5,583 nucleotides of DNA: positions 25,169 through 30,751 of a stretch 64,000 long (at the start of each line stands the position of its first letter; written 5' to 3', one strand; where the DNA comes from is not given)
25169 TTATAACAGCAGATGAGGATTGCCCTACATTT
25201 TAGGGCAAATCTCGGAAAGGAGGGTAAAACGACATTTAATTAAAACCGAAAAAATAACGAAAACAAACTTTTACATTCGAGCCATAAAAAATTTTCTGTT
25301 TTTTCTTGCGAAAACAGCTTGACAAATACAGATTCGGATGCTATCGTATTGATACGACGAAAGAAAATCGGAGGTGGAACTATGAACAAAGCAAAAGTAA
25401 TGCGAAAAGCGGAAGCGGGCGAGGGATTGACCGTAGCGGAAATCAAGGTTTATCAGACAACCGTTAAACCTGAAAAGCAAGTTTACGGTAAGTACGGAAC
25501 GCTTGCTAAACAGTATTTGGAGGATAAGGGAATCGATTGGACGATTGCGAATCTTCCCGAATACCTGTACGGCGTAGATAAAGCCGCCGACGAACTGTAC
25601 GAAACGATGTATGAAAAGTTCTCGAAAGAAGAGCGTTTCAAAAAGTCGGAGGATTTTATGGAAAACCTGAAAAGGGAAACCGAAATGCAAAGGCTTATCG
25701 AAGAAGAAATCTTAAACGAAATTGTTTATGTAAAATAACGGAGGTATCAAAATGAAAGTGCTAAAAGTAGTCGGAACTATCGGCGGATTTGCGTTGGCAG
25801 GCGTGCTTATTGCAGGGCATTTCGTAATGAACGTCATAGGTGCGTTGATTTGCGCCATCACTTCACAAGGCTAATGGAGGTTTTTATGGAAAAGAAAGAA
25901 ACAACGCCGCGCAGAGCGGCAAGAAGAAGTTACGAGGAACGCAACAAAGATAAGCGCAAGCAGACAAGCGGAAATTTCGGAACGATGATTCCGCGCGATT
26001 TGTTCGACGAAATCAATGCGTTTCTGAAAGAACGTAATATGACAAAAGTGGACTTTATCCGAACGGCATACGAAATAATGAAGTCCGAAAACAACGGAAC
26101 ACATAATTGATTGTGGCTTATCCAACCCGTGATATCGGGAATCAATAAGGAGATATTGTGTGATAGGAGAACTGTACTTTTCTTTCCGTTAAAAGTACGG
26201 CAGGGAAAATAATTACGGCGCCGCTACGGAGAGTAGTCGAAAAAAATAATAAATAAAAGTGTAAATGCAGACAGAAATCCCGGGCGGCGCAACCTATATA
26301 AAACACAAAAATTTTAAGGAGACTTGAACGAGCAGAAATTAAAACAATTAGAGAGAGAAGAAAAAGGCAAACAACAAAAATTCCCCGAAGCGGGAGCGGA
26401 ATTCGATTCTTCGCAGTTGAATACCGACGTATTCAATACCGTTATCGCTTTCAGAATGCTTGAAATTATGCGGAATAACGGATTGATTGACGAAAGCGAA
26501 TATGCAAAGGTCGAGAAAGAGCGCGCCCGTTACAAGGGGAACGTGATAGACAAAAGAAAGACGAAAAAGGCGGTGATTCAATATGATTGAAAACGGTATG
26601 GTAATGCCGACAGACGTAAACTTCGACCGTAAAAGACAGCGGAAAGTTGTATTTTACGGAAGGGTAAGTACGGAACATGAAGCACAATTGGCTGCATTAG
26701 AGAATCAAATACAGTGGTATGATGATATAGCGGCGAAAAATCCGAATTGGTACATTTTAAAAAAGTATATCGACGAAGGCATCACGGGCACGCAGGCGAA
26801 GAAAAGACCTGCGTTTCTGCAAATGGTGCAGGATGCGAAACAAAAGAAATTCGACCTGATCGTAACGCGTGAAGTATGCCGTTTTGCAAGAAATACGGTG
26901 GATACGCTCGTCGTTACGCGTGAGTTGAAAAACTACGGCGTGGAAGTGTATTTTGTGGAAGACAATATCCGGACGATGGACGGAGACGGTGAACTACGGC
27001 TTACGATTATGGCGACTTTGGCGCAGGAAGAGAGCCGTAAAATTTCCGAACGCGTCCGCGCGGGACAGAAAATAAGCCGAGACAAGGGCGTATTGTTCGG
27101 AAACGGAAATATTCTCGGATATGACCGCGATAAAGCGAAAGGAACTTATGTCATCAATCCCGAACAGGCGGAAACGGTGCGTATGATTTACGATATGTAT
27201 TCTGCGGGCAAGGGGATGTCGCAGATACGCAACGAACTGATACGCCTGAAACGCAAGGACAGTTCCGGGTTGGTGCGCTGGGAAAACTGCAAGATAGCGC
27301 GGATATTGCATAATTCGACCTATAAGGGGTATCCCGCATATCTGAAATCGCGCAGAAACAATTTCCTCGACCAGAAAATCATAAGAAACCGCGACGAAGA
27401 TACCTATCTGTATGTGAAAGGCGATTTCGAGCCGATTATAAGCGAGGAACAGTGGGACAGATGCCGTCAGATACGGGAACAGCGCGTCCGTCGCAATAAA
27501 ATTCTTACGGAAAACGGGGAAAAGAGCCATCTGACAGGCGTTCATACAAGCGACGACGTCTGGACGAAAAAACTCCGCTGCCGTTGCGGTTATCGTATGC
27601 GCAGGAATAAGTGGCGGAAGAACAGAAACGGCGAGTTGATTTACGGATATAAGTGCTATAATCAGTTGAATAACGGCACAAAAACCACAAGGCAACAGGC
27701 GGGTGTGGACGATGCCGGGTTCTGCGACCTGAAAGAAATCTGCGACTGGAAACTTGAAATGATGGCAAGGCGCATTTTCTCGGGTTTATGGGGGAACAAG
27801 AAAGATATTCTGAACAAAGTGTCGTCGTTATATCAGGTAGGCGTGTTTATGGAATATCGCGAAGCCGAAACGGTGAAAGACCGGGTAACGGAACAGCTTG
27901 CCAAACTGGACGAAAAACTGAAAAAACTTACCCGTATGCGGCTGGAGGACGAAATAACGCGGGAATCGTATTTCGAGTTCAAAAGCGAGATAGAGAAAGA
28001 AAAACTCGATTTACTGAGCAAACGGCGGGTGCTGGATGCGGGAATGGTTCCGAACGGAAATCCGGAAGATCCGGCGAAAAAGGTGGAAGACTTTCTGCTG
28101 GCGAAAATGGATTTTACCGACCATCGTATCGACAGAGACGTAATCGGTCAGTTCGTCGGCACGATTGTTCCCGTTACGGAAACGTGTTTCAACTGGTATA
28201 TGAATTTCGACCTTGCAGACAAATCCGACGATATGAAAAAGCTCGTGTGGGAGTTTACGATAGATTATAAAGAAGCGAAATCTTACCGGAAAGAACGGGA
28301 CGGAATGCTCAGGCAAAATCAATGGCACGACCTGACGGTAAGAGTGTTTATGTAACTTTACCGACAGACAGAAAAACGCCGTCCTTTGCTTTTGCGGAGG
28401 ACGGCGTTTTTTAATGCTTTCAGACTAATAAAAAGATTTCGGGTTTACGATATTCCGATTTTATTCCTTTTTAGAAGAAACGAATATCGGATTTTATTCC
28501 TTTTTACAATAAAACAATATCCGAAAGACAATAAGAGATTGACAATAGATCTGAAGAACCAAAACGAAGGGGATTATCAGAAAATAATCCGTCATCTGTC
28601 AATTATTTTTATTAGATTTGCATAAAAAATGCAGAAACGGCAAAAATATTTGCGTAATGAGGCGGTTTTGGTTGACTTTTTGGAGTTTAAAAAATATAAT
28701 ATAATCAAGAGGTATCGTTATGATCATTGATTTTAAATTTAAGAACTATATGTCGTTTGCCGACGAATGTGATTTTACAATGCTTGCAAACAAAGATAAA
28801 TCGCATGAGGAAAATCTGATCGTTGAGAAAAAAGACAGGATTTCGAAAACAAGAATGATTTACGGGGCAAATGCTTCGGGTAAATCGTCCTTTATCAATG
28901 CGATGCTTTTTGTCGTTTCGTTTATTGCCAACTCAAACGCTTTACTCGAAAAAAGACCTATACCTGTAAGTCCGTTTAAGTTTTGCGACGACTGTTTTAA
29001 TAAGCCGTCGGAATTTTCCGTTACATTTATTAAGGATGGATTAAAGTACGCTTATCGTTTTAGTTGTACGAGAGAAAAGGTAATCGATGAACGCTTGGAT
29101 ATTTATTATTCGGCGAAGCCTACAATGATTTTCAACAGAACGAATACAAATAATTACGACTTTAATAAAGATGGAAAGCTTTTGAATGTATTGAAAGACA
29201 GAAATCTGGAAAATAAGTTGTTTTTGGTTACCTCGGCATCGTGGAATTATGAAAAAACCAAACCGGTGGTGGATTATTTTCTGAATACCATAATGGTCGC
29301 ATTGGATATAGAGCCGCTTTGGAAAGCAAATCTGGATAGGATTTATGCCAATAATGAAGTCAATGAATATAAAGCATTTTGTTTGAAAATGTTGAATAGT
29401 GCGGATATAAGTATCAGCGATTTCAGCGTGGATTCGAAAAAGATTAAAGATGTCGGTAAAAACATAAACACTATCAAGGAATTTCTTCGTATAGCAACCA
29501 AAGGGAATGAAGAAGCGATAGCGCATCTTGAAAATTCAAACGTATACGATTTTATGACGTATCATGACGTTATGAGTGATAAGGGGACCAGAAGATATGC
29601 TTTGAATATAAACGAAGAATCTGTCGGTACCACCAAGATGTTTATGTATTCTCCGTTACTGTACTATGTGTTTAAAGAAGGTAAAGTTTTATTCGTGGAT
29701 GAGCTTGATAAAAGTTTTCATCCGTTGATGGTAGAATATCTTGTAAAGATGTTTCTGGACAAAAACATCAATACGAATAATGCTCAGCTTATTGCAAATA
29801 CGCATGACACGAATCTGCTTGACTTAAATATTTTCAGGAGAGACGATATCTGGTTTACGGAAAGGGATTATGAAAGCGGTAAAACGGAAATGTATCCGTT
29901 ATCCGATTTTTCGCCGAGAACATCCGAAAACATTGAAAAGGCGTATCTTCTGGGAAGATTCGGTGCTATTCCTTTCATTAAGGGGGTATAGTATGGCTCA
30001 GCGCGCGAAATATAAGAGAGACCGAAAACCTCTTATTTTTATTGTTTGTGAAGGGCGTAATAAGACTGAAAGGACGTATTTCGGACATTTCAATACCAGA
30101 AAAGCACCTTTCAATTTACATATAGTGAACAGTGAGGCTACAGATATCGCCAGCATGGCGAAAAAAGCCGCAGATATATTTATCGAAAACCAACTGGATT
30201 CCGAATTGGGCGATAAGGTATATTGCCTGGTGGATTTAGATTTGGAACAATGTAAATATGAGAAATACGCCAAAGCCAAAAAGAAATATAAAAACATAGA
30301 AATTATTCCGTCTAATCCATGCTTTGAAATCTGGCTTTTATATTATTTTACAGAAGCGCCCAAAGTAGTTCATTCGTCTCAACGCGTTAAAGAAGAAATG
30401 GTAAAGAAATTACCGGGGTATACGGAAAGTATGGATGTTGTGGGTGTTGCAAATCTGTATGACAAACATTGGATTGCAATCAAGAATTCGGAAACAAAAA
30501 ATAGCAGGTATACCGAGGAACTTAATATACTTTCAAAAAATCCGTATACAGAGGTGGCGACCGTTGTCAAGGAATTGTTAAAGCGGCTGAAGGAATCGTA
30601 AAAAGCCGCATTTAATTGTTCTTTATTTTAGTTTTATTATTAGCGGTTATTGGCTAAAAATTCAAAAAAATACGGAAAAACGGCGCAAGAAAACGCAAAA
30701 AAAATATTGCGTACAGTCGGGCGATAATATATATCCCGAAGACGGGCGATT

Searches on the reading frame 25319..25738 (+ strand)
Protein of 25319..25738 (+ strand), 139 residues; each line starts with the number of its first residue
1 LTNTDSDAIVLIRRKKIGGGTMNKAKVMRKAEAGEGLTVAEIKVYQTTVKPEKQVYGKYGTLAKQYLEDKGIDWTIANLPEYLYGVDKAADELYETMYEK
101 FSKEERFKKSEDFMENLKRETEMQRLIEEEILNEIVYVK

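Call 39: search_protein_families(library=pfam, proteins=[window:25319-25738:+], max_evalue=0.001)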
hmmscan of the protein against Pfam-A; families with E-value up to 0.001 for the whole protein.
window:25319-25738:+ (139 aa): 1 family
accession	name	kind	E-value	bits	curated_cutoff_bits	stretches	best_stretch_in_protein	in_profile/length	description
PF14198.11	TnpV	-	3.8e-08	33.7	27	1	50-136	16-111/111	Transposon-encoded protein TnpV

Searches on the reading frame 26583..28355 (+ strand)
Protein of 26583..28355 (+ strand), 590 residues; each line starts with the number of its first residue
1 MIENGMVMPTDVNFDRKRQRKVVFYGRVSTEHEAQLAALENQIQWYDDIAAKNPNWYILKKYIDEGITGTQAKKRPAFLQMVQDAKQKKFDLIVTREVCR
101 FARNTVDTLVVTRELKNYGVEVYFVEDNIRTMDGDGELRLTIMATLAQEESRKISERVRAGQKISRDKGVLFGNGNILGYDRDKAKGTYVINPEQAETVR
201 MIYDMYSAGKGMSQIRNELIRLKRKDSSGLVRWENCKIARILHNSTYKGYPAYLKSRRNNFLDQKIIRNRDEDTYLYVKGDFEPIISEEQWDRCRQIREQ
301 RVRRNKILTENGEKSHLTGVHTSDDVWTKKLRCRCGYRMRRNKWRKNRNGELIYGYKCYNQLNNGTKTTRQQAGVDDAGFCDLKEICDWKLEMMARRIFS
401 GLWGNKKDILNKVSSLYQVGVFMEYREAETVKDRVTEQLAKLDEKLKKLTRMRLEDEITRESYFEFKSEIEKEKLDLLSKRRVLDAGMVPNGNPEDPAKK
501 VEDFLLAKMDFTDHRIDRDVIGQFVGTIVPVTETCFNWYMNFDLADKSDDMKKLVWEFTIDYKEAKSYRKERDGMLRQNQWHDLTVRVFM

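Call 39: search_protein_families(library=pfam, proteins=[window:26583-28355:+], max_evalue=0.001)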
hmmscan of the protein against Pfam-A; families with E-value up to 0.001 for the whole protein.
window:26583-28355:+ (590 aa): 2 families
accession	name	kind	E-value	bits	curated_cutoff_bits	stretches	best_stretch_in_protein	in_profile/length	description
PF00239.26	Resolvase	-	1.8e-31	109.7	23.3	1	22-170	1-144/145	Resolvase, N terminal domain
PF07508.19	Recombinase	-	2.7e-18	66.5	21.1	1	193-301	1-102/102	Recombinase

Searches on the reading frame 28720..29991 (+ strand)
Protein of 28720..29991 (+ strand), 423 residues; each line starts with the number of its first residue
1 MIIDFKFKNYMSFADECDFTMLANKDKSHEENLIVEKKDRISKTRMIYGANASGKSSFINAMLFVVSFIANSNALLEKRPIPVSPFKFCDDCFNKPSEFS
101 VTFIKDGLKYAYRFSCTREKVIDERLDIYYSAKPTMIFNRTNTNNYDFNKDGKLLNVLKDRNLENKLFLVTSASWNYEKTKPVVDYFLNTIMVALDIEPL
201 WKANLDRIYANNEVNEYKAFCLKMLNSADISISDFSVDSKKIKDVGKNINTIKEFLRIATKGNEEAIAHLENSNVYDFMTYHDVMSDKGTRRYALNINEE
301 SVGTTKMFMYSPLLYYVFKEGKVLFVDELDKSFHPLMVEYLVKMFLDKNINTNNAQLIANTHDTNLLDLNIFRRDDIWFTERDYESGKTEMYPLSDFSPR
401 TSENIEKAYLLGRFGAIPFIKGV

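Call 39: search_protein_families(library=pfam, proteins=[window:28720-29991:+], max_evalue=0.001)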
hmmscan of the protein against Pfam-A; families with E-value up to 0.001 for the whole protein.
window:28720-29991:+ (423 aa): 4 families
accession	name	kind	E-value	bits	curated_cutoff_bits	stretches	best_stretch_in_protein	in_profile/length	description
PF13304.12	AAA_21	-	1e-22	82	27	1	46-368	3-304/304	AAA domain, putative AbiEii toxin, Type IV TA system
PF02463.25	SMC_N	-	6.7e-05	22.9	40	1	43-69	25-51/220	RecF/RecN/SMC N terminal domain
PF13175.12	AAA_15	-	9.6e-05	22.6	32.1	0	44-364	25-371/374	AAA ATPase domain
PF13476.12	AAA_23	-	0.00088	20.4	27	0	46-167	23-124/201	AAA domain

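Call 61: search_protein_families(library=padloc, proteins=[window:28720-29991:+], max_evalue=0.00001)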
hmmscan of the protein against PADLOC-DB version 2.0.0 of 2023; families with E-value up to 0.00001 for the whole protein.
window:28720-29991:+ (423 aa): 16 families
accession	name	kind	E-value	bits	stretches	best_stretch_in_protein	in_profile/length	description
PDLC02335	AbiLi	-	3.4e-87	290.5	1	1-421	49-288/326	AbiLi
PDLC02980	AriA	-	2.5e-24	84.8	1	46-368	3-304/304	-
PDLC04426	PDC-M12A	-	2.3e-18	64.7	1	1-414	1-367/369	-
PDLC04178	HEC-01A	-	5.3e-09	33.6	0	322-398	289-360/399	-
PDLC04176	HEC-01A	-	7.5e-09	33.4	1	46-414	27-365/371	-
PDLC04392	PDC-M07A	-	1.3e-08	32.3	0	318-398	303-383/432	-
PDLC04393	PDC-M07A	-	1.9e-08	31.7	0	300-397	288-384/435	-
PDLC04182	HEC-01A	-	2.1e-08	31.6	0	297-396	283-377/406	-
PDLC02979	AriA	-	2.5e-08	32.1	1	43-365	23-371/373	-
PDLC04391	PDC-M07A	-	3.9e-08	30.7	0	45-397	24-380/412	-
PDLC04389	PDC-M07A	-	2e-07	28.4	0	319-397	324-402/443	-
PDLC04180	HEC-01A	-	1.1e-06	26.1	0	313-385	265-339/382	-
PDLC04179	HEC-01A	-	1.2e-06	25.9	0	319-388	358-423/459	-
PDLC03878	NsnB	-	1.9e-06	25.9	0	40-367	19-281/345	-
PDLC04541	PDC-M25A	-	2.5e-06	24.9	0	41-172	20-158/380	-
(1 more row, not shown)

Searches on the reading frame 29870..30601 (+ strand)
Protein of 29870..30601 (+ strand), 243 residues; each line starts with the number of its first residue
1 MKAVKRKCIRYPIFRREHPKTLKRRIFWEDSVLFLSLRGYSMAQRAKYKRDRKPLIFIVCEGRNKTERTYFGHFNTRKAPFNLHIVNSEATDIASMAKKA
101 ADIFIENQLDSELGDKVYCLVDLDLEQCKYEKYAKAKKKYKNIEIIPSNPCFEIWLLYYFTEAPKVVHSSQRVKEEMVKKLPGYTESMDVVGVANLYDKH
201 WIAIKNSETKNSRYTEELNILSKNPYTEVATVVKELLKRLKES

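Call 39: search_protein_families(library=pfam, proteins=[window:29870-30601:+], max_evalue=0.001)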
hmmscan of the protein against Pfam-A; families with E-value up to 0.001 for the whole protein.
window:29870-30601:+ (243 aa): 1 family
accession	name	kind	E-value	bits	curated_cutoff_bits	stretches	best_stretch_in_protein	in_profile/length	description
PF13707.11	RloB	-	6.9e-29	101.9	31.5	1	56-236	1-195/195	RloB-like protein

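Call 61: search_protein_families(library=padloc, proteins=[window:29870-30601:+], max_evalue=0.00001)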
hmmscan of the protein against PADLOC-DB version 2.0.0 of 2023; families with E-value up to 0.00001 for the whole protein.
window:29870-30601:+ (243 aa): 1 family
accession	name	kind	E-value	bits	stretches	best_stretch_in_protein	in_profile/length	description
PDLC02337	AbiLii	-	5.2e-23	80.5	1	38-242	21-91/170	AbiLii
